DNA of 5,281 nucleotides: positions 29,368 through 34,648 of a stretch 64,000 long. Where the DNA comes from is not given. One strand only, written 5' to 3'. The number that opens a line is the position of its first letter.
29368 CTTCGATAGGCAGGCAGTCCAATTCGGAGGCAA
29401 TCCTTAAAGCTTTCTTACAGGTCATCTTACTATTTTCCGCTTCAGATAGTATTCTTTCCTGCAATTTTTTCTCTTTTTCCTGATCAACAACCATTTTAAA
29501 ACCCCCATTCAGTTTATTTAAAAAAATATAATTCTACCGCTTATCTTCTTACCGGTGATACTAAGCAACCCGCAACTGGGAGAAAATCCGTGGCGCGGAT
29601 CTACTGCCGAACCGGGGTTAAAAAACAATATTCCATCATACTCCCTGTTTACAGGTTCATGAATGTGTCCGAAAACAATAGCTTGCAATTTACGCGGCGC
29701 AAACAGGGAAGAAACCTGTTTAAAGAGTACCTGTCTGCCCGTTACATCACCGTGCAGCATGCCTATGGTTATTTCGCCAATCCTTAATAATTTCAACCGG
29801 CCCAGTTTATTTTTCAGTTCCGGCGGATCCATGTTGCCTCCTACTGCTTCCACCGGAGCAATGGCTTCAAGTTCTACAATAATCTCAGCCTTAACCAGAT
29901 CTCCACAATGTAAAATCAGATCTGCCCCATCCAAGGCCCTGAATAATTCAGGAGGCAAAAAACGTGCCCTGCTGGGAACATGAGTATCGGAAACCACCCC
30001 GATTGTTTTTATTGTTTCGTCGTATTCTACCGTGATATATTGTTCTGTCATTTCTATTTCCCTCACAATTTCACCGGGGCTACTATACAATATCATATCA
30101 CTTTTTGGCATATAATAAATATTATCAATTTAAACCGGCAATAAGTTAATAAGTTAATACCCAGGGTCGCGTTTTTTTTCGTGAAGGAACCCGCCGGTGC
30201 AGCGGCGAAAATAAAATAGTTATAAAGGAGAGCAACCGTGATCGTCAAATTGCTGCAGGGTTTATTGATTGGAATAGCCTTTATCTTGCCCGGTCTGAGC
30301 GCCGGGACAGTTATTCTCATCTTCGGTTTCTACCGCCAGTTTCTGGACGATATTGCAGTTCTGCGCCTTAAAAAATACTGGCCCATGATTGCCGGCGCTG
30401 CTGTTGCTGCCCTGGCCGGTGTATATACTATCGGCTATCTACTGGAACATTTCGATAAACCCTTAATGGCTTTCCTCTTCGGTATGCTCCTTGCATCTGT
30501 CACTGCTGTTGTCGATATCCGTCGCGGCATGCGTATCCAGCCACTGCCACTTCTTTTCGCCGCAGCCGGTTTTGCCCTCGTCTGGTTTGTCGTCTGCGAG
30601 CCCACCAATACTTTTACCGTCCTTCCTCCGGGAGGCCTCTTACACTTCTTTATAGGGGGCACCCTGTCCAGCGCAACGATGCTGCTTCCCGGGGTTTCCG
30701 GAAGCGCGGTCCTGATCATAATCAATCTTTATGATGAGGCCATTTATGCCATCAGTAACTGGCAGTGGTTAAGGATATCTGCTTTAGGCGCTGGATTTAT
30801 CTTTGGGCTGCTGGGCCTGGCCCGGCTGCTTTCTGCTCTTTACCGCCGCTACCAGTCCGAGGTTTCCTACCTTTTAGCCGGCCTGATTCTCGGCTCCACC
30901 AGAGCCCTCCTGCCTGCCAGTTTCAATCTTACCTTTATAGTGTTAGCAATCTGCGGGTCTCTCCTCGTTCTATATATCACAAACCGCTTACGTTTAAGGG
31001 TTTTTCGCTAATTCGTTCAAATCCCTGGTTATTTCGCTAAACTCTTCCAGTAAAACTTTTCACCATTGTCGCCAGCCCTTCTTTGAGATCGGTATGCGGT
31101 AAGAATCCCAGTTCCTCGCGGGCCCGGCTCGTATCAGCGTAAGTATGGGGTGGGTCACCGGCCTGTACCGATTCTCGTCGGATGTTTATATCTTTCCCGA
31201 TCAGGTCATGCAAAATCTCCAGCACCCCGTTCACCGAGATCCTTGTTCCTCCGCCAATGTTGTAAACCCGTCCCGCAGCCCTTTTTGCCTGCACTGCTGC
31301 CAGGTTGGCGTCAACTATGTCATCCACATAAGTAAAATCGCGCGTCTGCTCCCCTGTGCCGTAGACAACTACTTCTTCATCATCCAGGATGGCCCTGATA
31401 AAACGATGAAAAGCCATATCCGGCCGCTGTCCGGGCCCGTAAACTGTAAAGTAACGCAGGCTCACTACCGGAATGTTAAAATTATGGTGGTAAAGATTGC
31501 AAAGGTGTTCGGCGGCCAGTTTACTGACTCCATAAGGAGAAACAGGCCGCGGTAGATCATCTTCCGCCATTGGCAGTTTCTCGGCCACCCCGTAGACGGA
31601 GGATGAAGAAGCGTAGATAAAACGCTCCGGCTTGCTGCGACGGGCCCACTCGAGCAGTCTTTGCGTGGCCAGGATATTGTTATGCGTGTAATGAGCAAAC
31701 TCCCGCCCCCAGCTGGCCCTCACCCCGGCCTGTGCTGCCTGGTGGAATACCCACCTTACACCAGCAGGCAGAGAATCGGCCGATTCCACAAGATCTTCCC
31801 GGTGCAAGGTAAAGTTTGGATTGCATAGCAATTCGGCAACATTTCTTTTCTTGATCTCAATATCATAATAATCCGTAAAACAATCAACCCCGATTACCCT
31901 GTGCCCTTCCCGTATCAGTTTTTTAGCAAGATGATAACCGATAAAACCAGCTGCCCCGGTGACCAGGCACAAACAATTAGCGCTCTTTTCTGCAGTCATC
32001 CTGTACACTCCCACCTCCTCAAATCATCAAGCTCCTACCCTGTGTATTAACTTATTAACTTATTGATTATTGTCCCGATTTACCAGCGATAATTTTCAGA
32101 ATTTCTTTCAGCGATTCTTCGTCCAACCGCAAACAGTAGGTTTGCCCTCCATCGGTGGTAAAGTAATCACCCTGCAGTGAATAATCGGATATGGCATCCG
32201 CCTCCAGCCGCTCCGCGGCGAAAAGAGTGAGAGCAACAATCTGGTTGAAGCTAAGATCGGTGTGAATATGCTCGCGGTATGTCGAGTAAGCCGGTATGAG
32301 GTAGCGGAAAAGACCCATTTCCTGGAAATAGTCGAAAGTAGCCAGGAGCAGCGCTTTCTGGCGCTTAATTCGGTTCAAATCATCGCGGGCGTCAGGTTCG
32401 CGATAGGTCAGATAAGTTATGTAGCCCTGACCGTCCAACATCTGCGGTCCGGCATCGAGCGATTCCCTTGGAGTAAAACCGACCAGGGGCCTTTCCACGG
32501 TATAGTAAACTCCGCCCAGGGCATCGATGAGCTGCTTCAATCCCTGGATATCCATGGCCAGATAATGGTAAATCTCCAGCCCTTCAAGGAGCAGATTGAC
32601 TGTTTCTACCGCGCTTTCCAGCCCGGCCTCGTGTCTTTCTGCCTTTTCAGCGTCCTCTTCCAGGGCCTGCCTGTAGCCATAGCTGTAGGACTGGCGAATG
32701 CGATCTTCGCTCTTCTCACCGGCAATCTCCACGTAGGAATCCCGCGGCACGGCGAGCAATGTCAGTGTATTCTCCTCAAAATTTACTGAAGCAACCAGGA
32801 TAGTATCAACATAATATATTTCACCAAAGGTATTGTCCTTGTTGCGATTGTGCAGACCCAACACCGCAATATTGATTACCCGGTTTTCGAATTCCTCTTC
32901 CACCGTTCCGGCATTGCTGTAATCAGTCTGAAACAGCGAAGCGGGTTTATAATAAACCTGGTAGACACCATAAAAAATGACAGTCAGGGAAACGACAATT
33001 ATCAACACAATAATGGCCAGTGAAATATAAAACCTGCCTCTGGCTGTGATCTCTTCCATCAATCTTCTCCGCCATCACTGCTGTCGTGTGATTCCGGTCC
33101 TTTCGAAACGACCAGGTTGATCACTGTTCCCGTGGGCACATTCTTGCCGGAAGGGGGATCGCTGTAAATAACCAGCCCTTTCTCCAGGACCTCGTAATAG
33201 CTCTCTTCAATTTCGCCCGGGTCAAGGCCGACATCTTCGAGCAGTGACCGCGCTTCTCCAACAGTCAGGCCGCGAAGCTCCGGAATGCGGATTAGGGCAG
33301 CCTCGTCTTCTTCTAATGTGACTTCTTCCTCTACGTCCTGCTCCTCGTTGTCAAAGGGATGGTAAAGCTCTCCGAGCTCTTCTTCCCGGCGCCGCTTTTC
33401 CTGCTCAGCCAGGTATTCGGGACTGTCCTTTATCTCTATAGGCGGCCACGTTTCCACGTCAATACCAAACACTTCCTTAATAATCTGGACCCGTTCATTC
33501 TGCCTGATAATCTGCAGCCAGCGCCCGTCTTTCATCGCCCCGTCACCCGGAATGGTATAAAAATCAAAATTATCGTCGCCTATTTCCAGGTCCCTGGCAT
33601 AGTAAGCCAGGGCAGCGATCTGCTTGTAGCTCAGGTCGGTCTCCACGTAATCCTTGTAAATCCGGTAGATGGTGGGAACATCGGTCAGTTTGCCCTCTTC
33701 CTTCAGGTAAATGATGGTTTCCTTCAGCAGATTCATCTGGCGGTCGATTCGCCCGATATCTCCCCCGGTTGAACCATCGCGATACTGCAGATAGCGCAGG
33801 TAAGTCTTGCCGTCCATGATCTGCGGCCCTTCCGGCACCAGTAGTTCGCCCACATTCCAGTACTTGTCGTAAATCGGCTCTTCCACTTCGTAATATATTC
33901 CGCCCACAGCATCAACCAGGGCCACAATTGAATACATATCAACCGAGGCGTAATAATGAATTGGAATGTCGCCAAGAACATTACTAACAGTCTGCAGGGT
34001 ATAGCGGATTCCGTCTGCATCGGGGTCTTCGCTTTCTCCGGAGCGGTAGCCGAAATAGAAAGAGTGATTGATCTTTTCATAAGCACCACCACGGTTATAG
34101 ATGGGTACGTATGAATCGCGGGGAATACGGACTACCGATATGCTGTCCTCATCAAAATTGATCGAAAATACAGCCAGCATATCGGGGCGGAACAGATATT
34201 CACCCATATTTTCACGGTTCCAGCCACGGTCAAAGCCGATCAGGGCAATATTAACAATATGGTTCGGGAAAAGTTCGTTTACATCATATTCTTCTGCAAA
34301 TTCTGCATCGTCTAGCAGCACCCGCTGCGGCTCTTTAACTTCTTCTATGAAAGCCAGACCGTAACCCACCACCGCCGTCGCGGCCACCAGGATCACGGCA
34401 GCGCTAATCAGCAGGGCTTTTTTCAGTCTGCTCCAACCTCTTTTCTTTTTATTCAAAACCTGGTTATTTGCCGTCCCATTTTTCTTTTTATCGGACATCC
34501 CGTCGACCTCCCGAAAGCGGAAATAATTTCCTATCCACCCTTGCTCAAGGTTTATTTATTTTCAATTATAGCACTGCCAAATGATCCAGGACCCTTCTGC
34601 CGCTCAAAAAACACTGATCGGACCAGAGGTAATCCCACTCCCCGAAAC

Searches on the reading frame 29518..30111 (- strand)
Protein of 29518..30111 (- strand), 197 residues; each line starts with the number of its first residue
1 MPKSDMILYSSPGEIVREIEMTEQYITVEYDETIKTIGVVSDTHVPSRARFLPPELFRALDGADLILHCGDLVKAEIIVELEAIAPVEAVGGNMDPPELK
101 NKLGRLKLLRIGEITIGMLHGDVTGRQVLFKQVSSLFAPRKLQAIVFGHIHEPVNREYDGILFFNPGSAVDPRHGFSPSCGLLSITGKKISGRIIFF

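Call 60: search_protein_families(library=pfam, proteins=[window:29518-30111:-], max_evalue=0.001)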
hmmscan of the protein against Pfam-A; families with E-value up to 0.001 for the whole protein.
window:29518-30111:- (197 aa): 2 families
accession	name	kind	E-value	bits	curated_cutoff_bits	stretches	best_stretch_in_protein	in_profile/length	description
PF12850.12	Metallophos_2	-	3.5e-32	112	27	1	37-186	3-152/154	Calcineurin-like phosphoesterase superfamily domain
PF00149.33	Metallophos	-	5.3e-07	30.7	21.5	0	36-105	2-82/191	Calcineurin-like phosphoesterase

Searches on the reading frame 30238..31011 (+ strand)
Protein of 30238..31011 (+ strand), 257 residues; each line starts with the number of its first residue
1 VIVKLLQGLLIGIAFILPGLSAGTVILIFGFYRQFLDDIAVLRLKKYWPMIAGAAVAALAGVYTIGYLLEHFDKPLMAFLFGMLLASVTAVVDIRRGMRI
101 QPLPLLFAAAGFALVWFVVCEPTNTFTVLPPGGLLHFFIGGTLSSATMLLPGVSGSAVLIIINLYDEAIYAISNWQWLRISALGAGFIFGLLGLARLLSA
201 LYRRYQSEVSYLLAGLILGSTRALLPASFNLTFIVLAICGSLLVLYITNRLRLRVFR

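Call 60: search_protein_families(library=pfam, proteins=[window:30238-31011:+], max_evalue=0.001)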
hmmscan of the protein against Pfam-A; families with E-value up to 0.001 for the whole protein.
window:30238-31011:+ (257 aa): 1 family
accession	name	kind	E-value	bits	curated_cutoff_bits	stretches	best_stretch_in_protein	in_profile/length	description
PF04018.18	VCA0040-like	-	9.5e-34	117.5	26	1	11-228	1-232/246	Undecaprenyl phosphate translocase-like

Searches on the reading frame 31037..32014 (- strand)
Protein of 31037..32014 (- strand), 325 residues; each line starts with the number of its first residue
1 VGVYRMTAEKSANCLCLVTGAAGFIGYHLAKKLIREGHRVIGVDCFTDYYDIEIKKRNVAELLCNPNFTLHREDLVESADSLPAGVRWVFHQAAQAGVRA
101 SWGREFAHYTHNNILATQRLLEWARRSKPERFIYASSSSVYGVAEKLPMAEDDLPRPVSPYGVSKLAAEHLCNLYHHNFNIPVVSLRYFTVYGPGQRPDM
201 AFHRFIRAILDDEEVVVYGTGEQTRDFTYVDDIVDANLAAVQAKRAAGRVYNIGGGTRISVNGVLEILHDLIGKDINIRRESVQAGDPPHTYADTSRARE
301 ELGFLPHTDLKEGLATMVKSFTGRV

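Call 60: search_protein_families(library=pfam, proteins=[window:31037-32014:-], max_evalue=0.001)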
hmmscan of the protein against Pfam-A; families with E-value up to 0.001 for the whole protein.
window:31037-32014:- (325 aa): 6 families
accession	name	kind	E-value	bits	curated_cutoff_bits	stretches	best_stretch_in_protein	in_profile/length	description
PF01370.27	Epimerase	-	7.4e-60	202.8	20.9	1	17-254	2-240/240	NAD dependent epimerase/dehydratase family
PF16363.11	GDP_Man_Dehyd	-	4e-54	184.7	27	1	17-317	1-332/332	GDP-mannose 4,6 dehydratase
PF01073.25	3Beta_HSD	-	2.2e-16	60.2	22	1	17-243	1-231/280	3-beta hydroxysteroid dehydrogenase/isomerase family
PF04321.23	RmlD_sub_bind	-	8.5e-13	48.4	27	1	17-262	4-221/287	RmlD substrate binding domain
PF07993.18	NAD_binding_4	-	3.6e-12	46.4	20.1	1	65-193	72-209/258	Male sterility protein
PF02719.21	Polysacc_synt_2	-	1.5e-06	28.1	20.2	1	17-191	2-171/293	Polysaccharide biosynthesis protein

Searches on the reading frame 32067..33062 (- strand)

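Call 60: search_protein_families(library=pfam, proteins=[window:32067-33062:-], max_evalue=0.001)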
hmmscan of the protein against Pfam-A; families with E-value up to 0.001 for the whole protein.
window:32067-33062:- (331 aa): 1 family
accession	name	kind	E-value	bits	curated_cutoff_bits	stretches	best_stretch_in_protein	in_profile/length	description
PF03816.19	LytR_cpsA_psr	-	1.9e-25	90.2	24.6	1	86-243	3-145/150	LytR_cpsA_psr family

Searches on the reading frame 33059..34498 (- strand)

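Call 60: search_protein_families(library=pfam, proteins=[window:33059-34498:-], max_evalue=0.001)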
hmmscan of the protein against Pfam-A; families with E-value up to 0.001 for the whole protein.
window:33059-34498:- (479 aa): 2 families
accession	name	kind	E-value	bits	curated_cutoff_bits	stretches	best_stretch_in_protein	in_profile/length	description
PF03816.19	LytR_cpsA_psr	-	6.4e-29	101.5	24.6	1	105-262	2-145/150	LytR_cpsA_psr family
PF03793.24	PASTA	-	1.4e-13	51.1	23.2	1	404-466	2-64/64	PASTA domain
